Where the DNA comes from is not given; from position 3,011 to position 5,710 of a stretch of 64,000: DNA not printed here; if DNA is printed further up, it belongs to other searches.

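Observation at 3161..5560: AlkB-like membrane hydroxylase fused to a GlnE-like nucleotidyltransferase-type domain with a DxR in place of the catalytic DxD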

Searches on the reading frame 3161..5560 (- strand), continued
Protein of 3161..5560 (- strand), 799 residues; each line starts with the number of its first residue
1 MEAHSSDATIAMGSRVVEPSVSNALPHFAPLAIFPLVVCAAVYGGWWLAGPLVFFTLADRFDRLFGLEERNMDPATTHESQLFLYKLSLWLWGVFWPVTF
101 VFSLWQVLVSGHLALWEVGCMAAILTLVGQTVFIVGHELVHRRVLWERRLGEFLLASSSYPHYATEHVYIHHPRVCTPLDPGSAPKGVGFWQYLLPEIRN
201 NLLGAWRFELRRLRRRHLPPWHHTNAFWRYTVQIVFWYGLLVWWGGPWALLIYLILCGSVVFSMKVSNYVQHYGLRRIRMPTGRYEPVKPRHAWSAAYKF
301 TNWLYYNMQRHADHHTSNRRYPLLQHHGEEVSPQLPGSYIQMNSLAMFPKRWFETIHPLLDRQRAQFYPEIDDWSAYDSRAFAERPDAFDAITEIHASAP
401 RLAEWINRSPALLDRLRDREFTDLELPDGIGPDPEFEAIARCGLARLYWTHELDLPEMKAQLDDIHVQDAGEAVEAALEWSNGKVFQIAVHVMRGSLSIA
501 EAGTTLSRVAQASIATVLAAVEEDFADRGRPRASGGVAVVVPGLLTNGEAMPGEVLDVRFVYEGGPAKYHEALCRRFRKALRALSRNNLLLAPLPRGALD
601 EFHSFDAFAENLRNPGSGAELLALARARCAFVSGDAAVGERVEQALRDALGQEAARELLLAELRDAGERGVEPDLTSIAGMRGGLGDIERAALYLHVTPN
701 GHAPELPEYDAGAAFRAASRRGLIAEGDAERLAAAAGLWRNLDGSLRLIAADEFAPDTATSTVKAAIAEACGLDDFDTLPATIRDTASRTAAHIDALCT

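Call 15: find_encoding_contigs(protein=P0069, flank=10000, max_places=2)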
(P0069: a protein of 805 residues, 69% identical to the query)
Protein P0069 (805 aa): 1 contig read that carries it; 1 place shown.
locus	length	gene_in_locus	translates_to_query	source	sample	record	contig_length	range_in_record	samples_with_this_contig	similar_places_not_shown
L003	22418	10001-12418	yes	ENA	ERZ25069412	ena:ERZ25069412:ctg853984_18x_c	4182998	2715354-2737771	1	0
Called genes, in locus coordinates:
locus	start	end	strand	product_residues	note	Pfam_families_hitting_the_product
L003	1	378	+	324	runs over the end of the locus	PF02626:CT_A_B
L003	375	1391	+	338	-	PF01565:FAD_binding_4, PF02873:MurB_C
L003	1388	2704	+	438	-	PF00275:EPSP_synthase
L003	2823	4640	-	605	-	PF00515:TPR_1 (faint), PF07719:TPR_2 (faint), PF13414:TPR_11 (faint), PF03958:Secretin_N, PF00263:Secretin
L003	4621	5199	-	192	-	PF03548:LolA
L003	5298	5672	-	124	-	PF00581:Rhodanese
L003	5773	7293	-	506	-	PF00291:PALP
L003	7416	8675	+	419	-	PF12704:MacB_PCD, PF02687:FtsX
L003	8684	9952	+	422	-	PF02687:FtsX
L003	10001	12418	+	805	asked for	PF00487:FA_desaturase, PF03710:GlnE (faint)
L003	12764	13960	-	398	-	PF00291:PALP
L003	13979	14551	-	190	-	PF01765:RRF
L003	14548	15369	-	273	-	PF00696:AA_kinase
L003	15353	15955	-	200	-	PF00889:EF_TS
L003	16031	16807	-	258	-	PF00318:Ribosomal_S2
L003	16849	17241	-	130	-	PF00380:Ribosomal_S9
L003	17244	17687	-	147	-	PF00572:Ribosomal_L13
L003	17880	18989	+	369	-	PF11104:PilM_2, PF14450:FtsA (weak)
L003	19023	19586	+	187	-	PF05137:PilN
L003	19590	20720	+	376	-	PF04350:PilO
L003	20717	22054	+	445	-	PF21305:type_II_gspD_N0 (weak), PF07660:STN, PF03958:Secretin_N, PF00263:Secretin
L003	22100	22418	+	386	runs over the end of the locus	PF01321:Creatinase_N, PF00557:Peptidase_M24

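Call 16: find_encoding_contigs(protein=P0109, flank=10000, max_places=2)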
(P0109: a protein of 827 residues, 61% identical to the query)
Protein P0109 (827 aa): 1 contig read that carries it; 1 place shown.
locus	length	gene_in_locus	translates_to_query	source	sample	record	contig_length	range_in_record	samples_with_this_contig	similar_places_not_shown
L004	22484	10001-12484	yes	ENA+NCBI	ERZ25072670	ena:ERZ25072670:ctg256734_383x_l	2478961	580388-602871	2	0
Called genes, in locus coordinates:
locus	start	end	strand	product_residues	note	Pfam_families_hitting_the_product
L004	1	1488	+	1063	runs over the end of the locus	PF00873:ACR_tran, PF03176:MMPL (faint)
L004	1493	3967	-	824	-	PF13620:CarboxypepD_reg (weak), PF00593:TonB_dep_Rec_b-barrel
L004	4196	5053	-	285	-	PF02602:HEM4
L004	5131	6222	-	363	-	-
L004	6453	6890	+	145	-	PF00903:Glyoxalase, PF12681:Glyoxalase_2 (weak)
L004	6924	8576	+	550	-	PF12706:Lactamase_B_2 (weak)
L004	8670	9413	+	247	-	PF04468:PSP1, PF28472:PSP1_3rd (weak)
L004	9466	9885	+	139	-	PF13686:DrsE_2 (faint)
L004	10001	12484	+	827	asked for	PF00487:FA_desaturase, PF03710:GlnE, PF08335:GlnD_UR_UTase (weak)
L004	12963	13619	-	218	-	PF00730:HhH-GPD, PF00633:HHH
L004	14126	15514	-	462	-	PF02233:PNTB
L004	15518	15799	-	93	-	PF12769:PNTB_4TM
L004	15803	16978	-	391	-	PF05222:AlaDh_PNT_N, PF01262:AlaDh_PNT_C, PF02826:2-Hacid_dh_C (faint)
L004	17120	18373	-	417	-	-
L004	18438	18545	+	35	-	-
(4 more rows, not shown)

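Call 17: find_encoding_contigs(protein=P0053, flank=10000, max_places=2)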
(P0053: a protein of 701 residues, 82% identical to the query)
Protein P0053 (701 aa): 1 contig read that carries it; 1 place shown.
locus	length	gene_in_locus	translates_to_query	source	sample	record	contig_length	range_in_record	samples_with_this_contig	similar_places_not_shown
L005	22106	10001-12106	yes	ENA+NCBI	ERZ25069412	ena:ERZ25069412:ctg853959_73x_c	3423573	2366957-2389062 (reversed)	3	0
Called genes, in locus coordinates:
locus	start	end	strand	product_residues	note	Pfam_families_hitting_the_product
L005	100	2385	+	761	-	-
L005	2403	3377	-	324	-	PF19089:DUF5777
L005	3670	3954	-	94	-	PF02604:PhdYeFM_antitox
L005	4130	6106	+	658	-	PF01011:PQQ, PF13360:PQQ_2 (faint)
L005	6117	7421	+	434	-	PF01757:Acyl_transf_3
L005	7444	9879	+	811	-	PF14312:FG-GAP_2 (faint)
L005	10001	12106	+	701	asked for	PF00487:FA_desaturase, PF03710:GlnE (weak)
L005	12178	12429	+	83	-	PF02979:NHase_alpha (weak)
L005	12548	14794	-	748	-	PF21084:WHD_DUF4423_like, PF02624:YcaO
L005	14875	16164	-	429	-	PF02979:NHase_alpha (weak), PF13243:SQHop_cyclase_C (faint)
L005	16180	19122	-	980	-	PF00664:ABC_membrane, PF00005:ABC_tran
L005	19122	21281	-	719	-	PF03412:Peptidase_C39, PF13529:Peptidase_C39_2 (weak), PF00664:ABC_membrane, PF00005:ABC_tran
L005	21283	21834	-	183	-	-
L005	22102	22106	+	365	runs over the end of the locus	-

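Call 19: search_solved_structures(query=window:3161-5560:-, max_evalue=0.01, show_alignments=3)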
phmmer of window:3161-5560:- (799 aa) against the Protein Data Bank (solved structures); distinct sequences matched with E-value up to 0.01: 2.
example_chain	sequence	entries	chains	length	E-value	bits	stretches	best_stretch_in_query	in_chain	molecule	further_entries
8f6t_A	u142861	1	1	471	8.5e-48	166.5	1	46-391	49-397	Alkane 1-monooxygenase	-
8sbb_A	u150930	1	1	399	8.8e-37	130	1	28-354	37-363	Alkane 1-monooxygenase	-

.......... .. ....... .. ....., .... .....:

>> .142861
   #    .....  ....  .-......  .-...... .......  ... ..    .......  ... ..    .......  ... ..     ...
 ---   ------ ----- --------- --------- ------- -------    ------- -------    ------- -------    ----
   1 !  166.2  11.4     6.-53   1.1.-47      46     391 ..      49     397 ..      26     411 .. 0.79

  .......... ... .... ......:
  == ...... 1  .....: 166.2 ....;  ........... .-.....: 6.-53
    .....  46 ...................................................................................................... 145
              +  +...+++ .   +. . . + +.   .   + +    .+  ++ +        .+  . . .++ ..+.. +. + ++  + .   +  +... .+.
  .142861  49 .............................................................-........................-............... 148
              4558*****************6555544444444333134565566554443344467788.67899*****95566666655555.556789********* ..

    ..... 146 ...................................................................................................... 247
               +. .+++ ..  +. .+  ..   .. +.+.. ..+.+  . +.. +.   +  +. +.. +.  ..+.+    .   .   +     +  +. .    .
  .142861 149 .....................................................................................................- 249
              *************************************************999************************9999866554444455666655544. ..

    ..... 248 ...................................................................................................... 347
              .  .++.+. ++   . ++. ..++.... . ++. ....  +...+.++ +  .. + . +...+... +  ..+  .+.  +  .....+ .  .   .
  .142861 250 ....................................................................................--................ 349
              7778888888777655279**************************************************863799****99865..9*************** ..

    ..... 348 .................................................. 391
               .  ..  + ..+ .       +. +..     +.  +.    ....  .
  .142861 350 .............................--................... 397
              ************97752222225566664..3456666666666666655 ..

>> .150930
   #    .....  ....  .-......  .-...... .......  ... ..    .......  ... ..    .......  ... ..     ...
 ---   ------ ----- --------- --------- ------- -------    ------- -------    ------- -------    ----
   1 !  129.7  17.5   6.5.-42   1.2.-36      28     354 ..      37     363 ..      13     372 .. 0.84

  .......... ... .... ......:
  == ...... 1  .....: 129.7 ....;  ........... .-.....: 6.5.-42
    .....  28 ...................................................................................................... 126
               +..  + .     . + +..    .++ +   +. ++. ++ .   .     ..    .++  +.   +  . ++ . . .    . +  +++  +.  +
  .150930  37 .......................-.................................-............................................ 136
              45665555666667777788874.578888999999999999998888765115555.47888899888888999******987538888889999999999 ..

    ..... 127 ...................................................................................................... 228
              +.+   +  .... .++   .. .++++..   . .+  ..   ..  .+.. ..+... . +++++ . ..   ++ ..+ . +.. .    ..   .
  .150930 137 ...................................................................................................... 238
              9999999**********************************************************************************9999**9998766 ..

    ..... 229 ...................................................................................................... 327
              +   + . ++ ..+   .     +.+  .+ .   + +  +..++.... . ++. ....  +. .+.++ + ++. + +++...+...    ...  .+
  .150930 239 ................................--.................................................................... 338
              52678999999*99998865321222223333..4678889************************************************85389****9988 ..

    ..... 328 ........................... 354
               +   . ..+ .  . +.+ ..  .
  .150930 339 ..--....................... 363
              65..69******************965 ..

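Call 21: find_related_loci(query=A1, collection=genome_contigs, flank=10000)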
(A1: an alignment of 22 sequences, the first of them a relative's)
Query A1 (799 aa) in genome_contigs; peptide patterns used: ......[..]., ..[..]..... (x = any residue, [..] = any of these).
380 stretches matched a pattern; 372 encode a relative of the query (tblastn E <= 1e-3); the best 80 are kept; 80 distinct loci.
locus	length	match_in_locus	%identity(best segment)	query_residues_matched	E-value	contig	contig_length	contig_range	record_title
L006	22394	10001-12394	76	1-798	0e+0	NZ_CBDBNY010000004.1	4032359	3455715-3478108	MAG: Candidatus Palauibacter sp. isolate 9c20def5-05d6-4f68-ae38-90b01f08d4a3 contig_3, whole genome shotgun sequence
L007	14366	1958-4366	74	1-798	0e+0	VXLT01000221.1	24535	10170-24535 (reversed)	MAG: Gemmatimonadetes bacterium isolate SB0661_bin_2 NODE_1797_length_24535_cov_113.689134, whole genome shotgun sequenc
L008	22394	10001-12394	74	1-798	0e+0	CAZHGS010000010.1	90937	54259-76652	MAG TPA_asm: uncultured Gemmatimonadaceae bacterium isolate SRP109090_co1_260 genome assembly, contig: NODE_237_length_9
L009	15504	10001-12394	73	1-798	0e+0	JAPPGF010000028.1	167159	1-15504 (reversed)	MAG: Gemmatimonadota bacterium isolate RHO1_bin_49 NODE_164_length_167159_cov_74.261759, whole genome shotgun sequence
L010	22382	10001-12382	72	1-795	0e+0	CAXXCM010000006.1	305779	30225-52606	MAG: Longimicrobiales bacterium isolate e412ea47-5c19-4bf7-87cc-fdbf85f107b6 genome assembly, contig: contig_6, whole ge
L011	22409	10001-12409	74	1-798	0e+0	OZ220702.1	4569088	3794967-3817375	MAG: Longimicrobiales bacterium isolate 5c038fdb-8e0b-4cbd-9550-43be1afc0bbf genome assembly, chromosome: 1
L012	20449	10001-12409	73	1-798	0e+0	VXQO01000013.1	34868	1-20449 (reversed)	MAG: Gemmatimonadetes bacterium isolate SB0664_bin_10 NODE_880_length_34868_cov_90.020998, whole genome shotgun sequence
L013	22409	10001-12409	74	1-798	0e+0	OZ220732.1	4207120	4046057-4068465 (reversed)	MAG: Longimicrobiales bacterium isolate 1657d605-667c-4cd4-94fa-5f7303d281ff genome assembly, chromosome: 1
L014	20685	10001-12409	73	1-798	0e+0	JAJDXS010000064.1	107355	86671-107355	MAG: Gemmatimonadetes bacterium isolate jk18x27bins.47 k141_1217641, whole genome shotgun sequence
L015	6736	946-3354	73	1-798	0e+0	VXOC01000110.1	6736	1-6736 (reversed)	MAG: Gemmatimonadetes bacterium isolate SB0662_bin_23 NODE_7759_length_6736_cov_286.951055, whole genome shotgun sequenc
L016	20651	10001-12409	73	1-798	0e+0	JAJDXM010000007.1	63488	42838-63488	MAG: Gemmatimonadetes bacterium isolate jk18x27bins.35 k141_1241501, whole genome shotgun sequence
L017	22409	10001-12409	74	1-798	0e+0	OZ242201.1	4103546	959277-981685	MAG: Longimicrobiales bacterium isolate 71266a4e-d954-4cdc-a494-fc6a34cb9123 genome assembly, chromosome: 1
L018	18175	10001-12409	73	1-798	0e+0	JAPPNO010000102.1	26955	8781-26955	MAG: Gemmatimonadota bacterium isolate RHO3_bin_73 NODE_3167_length_26955_cov_30.081710, whole genome shotgun sequence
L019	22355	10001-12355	74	1-787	0e+0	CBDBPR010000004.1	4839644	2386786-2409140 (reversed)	MAG: Longimicrobiales bacterium isolate 15bddbfb-3f49-4ba2-9727-ef350e1ccbcb genome assembly, contig: contig_4, whole ge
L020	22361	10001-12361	74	1-787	0e+0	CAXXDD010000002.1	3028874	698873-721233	MAG: Longimicrobiales bacterium isolate b3959559-3b23-4102-94a7-0dacaa5f4209 genome assembly, contig: contig_2, whole ge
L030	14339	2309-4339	81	1-677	0e+0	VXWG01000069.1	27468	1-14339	MAG: Candidatus Palauibacter irciniicola isolate SB0668_bin_12 NODE_793_length_27468_cov_28.379346, whole genome shotgun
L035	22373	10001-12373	68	10-798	0e+0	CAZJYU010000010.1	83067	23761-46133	MAG TPA_asm: uncultured Vicinamibacteraceae bacterium isolate SRP109090_co2_6 genome assembly, contig: NODE_287_length_8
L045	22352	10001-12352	67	1-779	0e+0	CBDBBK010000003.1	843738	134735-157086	MAG: Vicinamibacterales bacterium isolate d813070e-d522-4825-9428-f92955092b71 genome assembly, contig: contig_3, whole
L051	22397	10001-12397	60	1-797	0e+0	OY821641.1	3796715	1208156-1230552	MAG: Vicinamibacteria bacterium isolate 8cd05730-cbc4-4aa5-8344-af9f7d824ee9 genome assembly, chromosome: 1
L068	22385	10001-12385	58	2-797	0e+0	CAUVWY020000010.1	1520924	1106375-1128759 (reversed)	MAG: Terriglobia bacterium isolate da684f1c-8089-4822-b481-c482b3163bd6 genome assembly, contig: contig_10, whole genome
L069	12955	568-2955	56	2-797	0e+0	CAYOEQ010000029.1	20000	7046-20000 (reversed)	MAG TPA_asm: uncultured Enterobacteriaceae bacterium isolate SRP109090_co1_82 genome assembly, contig: NODE_3818_length_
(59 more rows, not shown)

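Call 53: search_protein_families(library=pfam, proteins=[L069:5282-6409:+, L030:13641-14339:-, L005:14875-16164:-, L005:12548-14794:-, L019:12174-13229:+, L002:12565-13443:+], max_evalue=0.01)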
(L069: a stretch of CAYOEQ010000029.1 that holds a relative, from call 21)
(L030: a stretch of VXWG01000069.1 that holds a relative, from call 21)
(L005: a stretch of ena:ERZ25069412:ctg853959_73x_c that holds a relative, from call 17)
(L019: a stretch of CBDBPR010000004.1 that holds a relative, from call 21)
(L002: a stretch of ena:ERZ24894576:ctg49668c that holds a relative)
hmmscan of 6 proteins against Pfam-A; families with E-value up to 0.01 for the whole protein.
L069:5282-6409:+ (375 aa): 0 families

L030:13641-14339:- (232 aa): 0 families

L005:14875-16164:- (429 aa): 4 families
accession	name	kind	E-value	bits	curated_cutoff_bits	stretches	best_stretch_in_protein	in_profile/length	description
PF02979.21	NHase_alpha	-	5.6e-07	29.6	27.2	1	14-70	114-169/184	Nitrile hydratase, alpha chain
PF13243.12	SQHop_cyclase_C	-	9.5e-06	25.3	26.1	0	348-388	247-287/319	Squalene-hopene cyclase C-terminal domain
PF00432.27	Prenyltrans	-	0.0036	17.2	26.5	1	335-392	60-125/304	Prenyltransferase alpha-alpha toroid domain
PF14407.11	Frankia_peptide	-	0.008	16.9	48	0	9-32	7-30/63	Ribosomally synthesized peptide prototyped by Frankia Franean1_4349.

L005:12548-14794:- (748 aa): 2 families
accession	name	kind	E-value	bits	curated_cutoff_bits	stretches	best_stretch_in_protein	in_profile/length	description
PF02624.21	YcaO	-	7.4e-97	325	25.7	1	375-711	1-325/325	YcaO cyclodehydratase, ATP-ad Mg2+-binding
PF21084.3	DUF4423_like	-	1e-08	35.8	24.1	1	8-80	3-75/76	Winged Helix-turn-helix domain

L019:12174-13229:+ (351 aa): 1 family
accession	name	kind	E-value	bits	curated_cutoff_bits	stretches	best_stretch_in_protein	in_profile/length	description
PF00348.22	polyprenyl_synt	-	2e-38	132.5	27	1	106-297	3-190/251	Polyprenyl synthetase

L002:12565-13443:+ (292 aa): 12 families
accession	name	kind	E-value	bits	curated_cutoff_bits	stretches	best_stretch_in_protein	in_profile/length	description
PF08241.18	Methyltransf_11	-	7.6e-21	75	21.2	1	77-175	1-94/95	Methyltransferase domain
PF13649.12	Methyltransf_25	-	6.9e-20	72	27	1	76-172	1-97/97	Methyltransferase domain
PF13847.12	Methyltransf_31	-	9.5e-15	55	27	1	73-186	4-119/145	Methyltransferase domain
PF13489.12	Methyltransf_23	-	4.6e-13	49.7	27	1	70-225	20-163/164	Methyltransferase domain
PF08242.18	Methyltransf_12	-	9.3e-13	49.2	30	1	77-174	1-98/98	Methyltransferase domain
PF01209.24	Ubie_methyltran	-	1.5e-12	47.9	20.1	1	74-179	49-154/233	ubiE/COQ5 methyltransferase family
PF02353.26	CMAS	-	1.5e-10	41.3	27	1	50-176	40-164/273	Mycolic acid cyclopropane synthetase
PF09445.16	Methyltransf_15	-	3e-06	27.4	22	1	75-135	3-62/165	RNA cap guanine-N2 methyltransferase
PF05175.20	MTS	-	1.3e-05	25.3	23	1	72-146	31-103/170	Methyltransferase small domain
PF13679.12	Methyltransf_32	-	0.00076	19.9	27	1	57-134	6-92/143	Methyltransferase domain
PF00107.32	ADH_zinc_N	-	0.0019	18.6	31.8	1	82-175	1-86/129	Zinc-binding dehydrogenase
PF01728.25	FtsJ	-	0.009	16.4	24.1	0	71-114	20-63/181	FtsJ-like methyltransferase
